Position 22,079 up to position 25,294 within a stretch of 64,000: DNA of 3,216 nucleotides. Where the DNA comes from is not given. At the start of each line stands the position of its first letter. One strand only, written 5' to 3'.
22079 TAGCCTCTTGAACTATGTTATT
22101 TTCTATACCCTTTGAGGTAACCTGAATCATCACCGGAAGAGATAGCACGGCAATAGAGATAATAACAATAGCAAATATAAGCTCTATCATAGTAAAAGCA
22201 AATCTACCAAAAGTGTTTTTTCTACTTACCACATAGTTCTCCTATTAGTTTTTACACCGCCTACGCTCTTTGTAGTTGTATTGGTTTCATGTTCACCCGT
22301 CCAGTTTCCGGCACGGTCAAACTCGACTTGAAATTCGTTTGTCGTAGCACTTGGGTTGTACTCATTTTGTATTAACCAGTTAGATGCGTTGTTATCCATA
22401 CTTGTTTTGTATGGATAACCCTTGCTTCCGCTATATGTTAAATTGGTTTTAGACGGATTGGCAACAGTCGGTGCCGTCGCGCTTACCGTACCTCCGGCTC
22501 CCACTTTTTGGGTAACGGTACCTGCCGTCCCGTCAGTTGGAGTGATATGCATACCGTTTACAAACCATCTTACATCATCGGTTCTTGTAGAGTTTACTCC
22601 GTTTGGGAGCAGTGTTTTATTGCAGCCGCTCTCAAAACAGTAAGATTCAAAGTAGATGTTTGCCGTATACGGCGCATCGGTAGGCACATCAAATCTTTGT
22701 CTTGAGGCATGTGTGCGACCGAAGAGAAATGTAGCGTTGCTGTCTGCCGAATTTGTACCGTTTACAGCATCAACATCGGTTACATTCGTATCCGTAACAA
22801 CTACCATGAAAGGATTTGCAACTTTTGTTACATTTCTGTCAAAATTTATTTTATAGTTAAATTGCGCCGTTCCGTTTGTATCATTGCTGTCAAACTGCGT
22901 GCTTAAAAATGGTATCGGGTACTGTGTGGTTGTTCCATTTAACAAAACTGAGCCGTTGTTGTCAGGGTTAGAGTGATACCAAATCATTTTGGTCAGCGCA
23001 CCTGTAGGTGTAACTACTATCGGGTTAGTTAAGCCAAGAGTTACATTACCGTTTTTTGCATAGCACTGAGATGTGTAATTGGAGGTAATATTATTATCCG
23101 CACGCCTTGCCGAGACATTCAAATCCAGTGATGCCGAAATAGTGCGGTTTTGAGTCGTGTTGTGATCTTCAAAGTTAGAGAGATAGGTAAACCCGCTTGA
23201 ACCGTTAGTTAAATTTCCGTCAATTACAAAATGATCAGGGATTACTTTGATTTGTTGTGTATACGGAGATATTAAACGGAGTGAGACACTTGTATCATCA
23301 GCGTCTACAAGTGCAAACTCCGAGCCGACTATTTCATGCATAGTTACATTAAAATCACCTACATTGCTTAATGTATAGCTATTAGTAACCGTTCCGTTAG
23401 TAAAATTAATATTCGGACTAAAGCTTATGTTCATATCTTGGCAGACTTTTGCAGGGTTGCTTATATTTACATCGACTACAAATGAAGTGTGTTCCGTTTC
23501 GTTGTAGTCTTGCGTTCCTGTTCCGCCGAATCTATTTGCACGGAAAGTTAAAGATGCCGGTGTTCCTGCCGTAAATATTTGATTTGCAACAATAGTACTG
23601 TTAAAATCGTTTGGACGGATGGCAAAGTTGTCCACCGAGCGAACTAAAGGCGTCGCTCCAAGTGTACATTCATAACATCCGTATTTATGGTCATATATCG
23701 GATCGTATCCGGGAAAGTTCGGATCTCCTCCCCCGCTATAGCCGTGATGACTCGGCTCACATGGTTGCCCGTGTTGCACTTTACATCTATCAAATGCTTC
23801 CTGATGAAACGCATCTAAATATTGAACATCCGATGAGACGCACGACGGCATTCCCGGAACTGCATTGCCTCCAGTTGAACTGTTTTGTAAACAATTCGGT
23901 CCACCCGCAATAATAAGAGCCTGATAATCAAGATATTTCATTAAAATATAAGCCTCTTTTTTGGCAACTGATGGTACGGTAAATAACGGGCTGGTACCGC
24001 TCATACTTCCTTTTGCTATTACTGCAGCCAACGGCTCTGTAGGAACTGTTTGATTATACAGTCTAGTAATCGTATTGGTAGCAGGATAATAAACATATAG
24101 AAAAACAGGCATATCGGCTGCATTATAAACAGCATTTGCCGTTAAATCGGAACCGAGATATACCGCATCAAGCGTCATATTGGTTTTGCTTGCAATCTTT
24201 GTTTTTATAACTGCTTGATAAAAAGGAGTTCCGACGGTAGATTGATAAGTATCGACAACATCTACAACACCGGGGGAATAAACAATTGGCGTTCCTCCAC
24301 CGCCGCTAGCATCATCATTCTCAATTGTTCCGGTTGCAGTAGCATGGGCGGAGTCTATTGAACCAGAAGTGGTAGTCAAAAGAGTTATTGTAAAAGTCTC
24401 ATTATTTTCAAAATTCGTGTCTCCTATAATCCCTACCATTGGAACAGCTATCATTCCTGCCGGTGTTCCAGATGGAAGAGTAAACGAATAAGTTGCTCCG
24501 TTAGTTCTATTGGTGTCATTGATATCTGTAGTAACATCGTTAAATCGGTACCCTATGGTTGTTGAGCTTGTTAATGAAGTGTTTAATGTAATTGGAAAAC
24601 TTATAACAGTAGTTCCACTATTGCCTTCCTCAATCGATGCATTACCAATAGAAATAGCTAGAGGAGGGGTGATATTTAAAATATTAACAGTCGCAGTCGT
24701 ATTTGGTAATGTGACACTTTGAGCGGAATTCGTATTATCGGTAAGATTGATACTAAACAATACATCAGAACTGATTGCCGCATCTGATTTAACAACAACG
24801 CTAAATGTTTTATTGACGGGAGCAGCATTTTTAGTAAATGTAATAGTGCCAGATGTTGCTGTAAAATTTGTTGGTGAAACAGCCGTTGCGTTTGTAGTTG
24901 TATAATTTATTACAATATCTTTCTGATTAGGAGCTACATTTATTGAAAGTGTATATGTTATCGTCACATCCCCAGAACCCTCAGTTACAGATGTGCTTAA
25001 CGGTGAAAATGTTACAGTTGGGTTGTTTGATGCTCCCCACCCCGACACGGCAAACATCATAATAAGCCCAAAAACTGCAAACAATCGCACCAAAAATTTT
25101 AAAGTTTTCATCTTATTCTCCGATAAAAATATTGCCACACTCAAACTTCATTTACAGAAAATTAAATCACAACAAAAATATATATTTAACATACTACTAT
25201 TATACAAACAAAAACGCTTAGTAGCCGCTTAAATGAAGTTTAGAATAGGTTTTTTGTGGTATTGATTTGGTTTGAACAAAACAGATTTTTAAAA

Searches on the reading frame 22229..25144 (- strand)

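Call 27: search_protein_families(library=pfam, proteins=[window:22229-25144:-], max_evalue=0.00001)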
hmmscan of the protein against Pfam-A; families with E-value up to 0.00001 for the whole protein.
window:22229-25144:- (972 aa): 1 family
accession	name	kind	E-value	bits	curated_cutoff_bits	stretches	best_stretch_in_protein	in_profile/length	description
PF03160.20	Calx-beta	-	1.4e-10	41.7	27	1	41-157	5-117/119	Calx-beta domain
